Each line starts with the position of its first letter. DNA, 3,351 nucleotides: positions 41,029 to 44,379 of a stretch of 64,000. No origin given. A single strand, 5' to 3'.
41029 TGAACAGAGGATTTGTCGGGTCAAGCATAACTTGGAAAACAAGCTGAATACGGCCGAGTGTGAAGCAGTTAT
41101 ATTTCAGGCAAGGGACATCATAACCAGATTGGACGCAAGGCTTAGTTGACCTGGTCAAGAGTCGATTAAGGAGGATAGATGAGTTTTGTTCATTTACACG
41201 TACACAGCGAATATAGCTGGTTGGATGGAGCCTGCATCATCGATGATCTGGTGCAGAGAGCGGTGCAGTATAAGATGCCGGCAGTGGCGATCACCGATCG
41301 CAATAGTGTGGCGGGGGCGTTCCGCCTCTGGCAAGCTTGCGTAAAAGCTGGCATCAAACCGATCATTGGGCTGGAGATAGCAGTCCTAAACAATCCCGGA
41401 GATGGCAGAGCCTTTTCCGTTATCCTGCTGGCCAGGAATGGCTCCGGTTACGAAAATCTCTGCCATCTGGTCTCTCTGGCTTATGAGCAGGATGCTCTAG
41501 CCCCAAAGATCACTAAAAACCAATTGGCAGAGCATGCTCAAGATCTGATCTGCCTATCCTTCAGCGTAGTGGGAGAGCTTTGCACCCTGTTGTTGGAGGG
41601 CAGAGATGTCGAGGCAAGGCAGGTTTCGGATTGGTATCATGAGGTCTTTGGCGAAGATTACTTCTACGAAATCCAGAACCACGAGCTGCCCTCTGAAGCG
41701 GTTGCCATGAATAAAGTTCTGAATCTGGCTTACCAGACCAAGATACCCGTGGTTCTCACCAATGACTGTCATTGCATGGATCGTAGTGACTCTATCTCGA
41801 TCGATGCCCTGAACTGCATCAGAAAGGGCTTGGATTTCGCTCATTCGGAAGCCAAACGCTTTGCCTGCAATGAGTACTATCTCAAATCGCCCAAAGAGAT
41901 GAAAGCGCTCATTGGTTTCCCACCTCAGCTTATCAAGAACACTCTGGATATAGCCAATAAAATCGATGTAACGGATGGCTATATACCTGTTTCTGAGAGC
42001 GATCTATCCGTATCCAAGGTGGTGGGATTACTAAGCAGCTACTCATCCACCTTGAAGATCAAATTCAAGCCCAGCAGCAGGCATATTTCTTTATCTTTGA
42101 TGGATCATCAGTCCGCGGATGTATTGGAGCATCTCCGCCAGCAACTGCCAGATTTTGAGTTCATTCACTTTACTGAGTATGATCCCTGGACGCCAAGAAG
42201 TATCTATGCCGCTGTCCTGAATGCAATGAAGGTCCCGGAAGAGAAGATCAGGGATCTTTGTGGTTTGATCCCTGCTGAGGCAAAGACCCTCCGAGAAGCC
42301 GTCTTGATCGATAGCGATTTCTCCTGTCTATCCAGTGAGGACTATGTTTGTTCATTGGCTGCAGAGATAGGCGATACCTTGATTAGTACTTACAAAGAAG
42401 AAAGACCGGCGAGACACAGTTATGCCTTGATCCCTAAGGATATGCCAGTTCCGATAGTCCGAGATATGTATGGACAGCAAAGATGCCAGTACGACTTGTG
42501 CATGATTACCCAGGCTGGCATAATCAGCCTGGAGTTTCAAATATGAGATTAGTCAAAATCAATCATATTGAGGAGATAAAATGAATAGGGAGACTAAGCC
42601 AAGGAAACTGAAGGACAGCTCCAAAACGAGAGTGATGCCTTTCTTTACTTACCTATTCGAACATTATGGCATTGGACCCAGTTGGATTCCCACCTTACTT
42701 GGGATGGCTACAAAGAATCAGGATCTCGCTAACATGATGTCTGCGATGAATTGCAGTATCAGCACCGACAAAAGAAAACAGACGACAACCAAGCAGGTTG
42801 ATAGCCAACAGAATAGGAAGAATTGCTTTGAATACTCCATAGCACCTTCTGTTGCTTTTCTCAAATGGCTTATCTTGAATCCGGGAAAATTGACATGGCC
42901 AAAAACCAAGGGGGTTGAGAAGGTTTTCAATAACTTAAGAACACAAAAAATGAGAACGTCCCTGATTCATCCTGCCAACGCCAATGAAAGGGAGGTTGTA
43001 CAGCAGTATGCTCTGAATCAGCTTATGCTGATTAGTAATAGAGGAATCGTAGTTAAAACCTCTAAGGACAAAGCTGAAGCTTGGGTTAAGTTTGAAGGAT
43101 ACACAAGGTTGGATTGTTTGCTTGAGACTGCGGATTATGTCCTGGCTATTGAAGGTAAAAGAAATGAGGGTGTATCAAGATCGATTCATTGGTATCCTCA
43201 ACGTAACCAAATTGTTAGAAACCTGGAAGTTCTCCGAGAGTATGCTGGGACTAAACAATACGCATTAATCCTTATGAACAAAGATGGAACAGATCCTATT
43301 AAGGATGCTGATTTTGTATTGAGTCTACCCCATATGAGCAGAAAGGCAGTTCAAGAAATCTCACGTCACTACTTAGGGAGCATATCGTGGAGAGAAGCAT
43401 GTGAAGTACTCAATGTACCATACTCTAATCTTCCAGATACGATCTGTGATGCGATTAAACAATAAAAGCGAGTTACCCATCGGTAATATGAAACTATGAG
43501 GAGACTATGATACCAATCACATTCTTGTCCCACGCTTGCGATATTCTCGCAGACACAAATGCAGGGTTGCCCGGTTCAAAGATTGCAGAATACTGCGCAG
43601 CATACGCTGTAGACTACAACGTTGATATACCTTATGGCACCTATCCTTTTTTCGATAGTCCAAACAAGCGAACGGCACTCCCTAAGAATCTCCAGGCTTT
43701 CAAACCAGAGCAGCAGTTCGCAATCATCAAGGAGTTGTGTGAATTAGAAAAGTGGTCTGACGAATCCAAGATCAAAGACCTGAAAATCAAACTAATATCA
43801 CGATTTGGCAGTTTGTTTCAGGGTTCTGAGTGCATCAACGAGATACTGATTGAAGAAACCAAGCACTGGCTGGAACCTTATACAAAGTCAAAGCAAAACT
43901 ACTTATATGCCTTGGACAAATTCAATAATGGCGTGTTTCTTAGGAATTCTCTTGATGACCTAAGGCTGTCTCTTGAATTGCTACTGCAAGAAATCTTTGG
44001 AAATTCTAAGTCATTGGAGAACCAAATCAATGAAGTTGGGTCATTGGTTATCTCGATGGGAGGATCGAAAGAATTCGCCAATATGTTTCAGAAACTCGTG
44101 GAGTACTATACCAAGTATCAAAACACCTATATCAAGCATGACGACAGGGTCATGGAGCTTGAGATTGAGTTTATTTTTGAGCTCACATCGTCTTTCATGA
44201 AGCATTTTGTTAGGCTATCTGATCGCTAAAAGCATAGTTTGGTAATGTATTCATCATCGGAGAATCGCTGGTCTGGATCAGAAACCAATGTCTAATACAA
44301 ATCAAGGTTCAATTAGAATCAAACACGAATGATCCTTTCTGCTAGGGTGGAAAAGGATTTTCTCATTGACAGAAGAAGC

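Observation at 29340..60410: Mu-type transposon without phage genes, delimited by TIRs and a CCGTT duplication, acting as a defence-gene carrier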

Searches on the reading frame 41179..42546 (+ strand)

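Call 8: search_protein_families(library=pfam, proteins=[window:41179-42546:+], max_evalue=0.01)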
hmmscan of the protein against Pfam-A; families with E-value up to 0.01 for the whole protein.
window:41179-42546:+ (455 aa): 1 family
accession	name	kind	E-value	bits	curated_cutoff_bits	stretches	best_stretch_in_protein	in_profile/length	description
PF02811.25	PHP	-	1.3e-43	149.6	26.4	1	5-168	1-164/164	PHP domain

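Call 11: search_protein_families(library=padloc, proteins=[window:41179-42546:+], max_evalue=0.001)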
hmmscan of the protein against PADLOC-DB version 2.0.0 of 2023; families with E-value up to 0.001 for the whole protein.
window:41179-42546:+ (455 aa): 0 families

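Call 21: search_protein_families(library=phrogs, proteins=[window:41179-42546:+], max_evalue=0.001)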
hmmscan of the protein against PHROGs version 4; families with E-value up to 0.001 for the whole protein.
window:41179-42546:+ (455 aa): 3 families
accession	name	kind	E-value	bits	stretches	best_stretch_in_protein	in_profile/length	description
phrog_405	-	DNA, RNA and nucleotide metabolism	7.5e-60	203.9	1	1-265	42-318/1190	DNA polymerase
phrog_7513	-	unknown function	5e-35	122.2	1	1-211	9-239/461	-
phrog_13169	-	DNA, RNA and nucleotide metabolism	4.4e-10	40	1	5-128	5-142/463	DNA polymerase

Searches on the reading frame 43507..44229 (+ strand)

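Call 8: search_protein_families(library=pfam, proteins=[window:43507-44229:+], max_evalue=0.01)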
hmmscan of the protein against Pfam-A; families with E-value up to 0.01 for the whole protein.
window:43507-44229:+ (240 aa): 0 families

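Call 11: search_protein_families(library=padloc, proteins=[window:43507-44229:+], max_evalue=0.001)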
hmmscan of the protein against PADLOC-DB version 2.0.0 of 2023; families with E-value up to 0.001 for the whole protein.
window:43507-44229:+ (240 aa): 1 family
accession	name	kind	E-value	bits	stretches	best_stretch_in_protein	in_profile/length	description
PDLC04998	PDC-S32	-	8.5e-80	266.2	1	8-237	6-232/237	-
